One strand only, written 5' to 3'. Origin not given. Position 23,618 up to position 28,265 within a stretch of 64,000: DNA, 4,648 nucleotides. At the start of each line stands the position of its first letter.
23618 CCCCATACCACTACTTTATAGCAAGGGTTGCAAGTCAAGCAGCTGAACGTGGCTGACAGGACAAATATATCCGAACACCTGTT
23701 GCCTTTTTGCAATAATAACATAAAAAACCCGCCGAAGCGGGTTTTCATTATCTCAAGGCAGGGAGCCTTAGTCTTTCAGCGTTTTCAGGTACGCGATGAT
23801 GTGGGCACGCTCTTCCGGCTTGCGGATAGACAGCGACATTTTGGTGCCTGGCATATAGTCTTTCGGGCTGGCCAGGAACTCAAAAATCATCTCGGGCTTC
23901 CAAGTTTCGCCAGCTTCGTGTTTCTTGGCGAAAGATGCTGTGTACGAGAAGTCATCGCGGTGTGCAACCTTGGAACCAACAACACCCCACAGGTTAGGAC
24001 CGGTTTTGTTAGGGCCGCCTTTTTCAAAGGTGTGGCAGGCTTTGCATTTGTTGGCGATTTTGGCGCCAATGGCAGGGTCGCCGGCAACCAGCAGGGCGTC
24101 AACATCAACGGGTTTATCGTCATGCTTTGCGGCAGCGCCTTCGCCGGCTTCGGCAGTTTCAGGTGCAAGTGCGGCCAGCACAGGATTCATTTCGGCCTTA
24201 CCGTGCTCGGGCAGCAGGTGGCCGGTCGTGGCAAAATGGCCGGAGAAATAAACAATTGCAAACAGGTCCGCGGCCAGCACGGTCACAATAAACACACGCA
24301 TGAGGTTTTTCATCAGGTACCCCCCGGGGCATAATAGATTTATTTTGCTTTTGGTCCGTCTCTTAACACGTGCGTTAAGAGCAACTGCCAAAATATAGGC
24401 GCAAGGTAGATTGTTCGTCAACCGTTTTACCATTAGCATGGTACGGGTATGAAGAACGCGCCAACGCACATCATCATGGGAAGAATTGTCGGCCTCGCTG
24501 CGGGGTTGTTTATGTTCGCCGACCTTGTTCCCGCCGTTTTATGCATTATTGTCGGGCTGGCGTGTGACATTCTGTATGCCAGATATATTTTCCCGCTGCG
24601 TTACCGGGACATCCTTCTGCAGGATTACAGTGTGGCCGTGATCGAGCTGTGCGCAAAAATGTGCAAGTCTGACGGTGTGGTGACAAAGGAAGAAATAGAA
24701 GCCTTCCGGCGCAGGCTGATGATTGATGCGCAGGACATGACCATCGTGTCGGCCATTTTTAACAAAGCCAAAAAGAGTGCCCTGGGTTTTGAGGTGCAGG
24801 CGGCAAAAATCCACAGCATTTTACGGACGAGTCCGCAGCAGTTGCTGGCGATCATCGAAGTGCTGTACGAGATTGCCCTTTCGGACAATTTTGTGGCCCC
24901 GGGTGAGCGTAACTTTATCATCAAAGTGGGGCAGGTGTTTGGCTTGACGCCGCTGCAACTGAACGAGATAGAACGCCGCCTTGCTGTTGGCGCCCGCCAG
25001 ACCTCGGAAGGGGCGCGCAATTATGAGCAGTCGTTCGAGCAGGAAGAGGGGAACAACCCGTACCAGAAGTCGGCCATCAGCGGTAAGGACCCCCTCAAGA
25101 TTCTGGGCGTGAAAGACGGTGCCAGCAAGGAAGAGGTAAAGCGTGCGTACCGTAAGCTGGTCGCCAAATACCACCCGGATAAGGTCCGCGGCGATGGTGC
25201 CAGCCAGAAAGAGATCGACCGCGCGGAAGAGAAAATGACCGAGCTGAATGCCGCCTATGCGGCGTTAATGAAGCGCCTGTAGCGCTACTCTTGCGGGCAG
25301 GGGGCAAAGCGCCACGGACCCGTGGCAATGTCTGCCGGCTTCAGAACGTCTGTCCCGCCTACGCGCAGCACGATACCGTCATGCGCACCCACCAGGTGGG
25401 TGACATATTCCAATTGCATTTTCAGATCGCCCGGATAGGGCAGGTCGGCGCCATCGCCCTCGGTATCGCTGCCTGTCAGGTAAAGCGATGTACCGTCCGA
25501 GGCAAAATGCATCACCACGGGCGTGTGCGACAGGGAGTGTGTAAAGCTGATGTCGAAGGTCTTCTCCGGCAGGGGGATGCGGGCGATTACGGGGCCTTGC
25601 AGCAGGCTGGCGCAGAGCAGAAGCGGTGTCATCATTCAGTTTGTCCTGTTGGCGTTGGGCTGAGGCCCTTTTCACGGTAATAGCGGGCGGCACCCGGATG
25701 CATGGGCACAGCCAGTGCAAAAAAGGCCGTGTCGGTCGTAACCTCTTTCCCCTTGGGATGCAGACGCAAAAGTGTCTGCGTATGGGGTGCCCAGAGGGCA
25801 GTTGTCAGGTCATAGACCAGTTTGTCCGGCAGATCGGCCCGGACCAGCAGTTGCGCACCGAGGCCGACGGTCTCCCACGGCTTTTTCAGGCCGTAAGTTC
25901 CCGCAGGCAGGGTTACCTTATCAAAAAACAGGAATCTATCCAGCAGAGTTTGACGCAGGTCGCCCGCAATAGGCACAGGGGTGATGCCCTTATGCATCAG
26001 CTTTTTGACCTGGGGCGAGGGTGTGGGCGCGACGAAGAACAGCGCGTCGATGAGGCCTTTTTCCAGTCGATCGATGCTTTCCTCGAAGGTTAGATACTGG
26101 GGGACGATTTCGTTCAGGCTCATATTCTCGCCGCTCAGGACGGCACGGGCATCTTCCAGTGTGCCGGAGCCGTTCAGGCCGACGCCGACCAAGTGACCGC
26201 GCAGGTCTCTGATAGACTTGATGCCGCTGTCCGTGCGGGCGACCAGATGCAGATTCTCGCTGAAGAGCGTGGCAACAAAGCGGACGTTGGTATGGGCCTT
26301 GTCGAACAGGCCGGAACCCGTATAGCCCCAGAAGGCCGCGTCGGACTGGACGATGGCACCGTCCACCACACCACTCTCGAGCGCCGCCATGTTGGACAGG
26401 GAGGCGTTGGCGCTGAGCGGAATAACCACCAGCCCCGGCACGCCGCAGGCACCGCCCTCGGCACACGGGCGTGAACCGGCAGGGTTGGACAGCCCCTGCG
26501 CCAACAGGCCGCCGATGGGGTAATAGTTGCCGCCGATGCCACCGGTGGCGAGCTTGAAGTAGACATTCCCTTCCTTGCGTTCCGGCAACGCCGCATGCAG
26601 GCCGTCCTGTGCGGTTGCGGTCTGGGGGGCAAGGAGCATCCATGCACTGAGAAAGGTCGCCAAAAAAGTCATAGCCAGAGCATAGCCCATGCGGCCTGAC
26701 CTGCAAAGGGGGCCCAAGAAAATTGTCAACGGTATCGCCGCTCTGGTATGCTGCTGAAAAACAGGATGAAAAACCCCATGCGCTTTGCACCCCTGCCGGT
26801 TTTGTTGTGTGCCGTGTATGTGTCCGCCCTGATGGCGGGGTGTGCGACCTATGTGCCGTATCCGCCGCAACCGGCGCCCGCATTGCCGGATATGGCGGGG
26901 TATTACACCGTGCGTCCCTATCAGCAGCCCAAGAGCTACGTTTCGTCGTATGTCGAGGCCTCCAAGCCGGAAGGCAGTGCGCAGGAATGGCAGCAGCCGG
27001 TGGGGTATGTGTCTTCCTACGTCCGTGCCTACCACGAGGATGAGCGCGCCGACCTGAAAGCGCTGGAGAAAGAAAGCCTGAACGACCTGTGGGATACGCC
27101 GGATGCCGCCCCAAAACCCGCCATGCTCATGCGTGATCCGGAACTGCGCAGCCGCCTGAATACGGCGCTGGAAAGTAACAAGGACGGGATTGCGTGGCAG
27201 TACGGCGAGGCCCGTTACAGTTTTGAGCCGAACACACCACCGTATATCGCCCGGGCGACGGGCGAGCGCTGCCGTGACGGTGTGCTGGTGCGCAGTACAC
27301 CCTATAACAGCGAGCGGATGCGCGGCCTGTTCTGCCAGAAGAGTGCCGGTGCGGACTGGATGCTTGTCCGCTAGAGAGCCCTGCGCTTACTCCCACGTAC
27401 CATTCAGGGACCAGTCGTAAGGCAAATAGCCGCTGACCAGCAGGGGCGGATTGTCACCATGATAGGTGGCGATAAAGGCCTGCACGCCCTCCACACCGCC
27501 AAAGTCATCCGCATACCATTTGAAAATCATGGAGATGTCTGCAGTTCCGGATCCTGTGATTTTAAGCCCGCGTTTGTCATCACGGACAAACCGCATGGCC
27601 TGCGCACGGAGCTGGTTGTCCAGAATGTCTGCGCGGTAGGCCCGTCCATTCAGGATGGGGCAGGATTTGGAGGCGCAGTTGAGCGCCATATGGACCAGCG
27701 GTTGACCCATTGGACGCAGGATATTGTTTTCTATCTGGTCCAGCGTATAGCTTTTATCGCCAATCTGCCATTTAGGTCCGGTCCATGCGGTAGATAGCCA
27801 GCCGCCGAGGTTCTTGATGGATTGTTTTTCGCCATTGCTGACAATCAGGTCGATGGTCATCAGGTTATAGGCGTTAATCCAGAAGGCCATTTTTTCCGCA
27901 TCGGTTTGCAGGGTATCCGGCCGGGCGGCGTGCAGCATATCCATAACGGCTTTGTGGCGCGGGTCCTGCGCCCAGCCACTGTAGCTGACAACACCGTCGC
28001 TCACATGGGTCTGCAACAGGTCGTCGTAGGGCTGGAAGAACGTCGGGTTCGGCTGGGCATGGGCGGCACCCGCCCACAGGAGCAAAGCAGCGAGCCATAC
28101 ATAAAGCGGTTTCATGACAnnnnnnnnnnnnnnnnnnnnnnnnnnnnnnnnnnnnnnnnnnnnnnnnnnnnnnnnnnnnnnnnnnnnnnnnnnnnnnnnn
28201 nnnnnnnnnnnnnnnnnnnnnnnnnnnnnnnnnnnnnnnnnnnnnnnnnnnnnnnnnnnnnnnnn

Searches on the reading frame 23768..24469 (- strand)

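Call 14: search_protein_families(library=pfam, max_evalue=0.001, proteins=[window:23768-24469:-])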
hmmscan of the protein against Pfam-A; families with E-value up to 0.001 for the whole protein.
window:23768-24469:- (233 aa): 2 families
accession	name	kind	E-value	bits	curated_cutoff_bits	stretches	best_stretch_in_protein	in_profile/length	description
PF00034.26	Cytochrom_C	-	1.6e-08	36.2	21.3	1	134-232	3-90/90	Cytochrome c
PF13442.11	Cytochrome_CBB3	-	0.00041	21.1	27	0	139-228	11-68/68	Cytochrome C oxidase, cbb3-type, subunit III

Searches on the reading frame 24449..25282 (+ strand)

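Call 14: search_protein_families(library=pfam, max_evalue=0.001, proteins=[window:24449-25282:+])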
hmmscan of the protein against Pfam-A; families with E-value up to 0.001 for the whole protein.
window:24449-25282:+ (277 aa): 2 families
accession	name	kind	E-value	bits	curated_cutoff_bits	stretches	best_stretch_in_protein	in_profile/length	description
PF05099.18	TerB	-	5e-19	69.2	24.4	1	62-174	2-116/118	Tellurite resistance protein TerB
PF00226.36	DnaJ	-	8.6e-14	51.8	27.8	1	217-274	4-54/63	DnaJ domain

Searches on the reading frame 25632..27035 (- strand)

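Call 14: search_protein_families(library=pfam, max_evalue=0.001, proteins=[window:25632-27035:-])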
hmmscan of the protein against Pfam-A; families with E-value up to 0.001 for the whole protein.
window:25632-27035:- (467 aa): 2 families
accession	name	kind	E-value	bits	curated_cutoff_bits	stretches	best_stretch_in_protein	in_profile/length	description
PF16868.10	NMT1_3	-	2.2e-56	192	27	1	162-457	1-289/289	NMT1-like family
PF09084.16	NMT1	-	3.2e-05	24.4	20.5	1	248-334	60-146/216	NMT1/THI5 like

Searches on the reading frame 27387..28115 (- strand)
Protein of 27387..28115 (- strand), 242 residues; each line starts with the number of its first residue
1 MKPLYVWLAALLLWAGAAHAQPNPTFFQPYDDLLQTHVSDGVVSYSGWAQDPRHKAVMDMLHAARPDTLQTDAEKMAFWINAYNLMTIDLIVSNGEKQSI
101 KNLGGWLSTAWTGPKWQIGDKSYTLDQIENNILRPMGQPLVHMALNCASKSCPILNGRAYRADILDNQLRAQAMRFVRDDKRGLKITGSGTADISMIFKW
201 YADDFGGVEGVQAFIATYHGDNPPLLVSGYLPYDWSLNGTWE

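Call 14: search_protein_families(library=pfam, max_evalue=0.001, proteins=[window:27387-28115:-])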
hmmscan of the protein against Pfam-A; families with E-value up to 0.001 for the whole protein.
window:27387-28115:- (242 aa): 1 family
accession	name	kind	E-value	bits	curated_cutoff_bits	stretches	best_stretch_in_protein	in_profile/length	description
PF04784.19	DUF547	-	5.2e-26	91.5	27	1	71-177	5-125/125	Protein of unknown function, DUF547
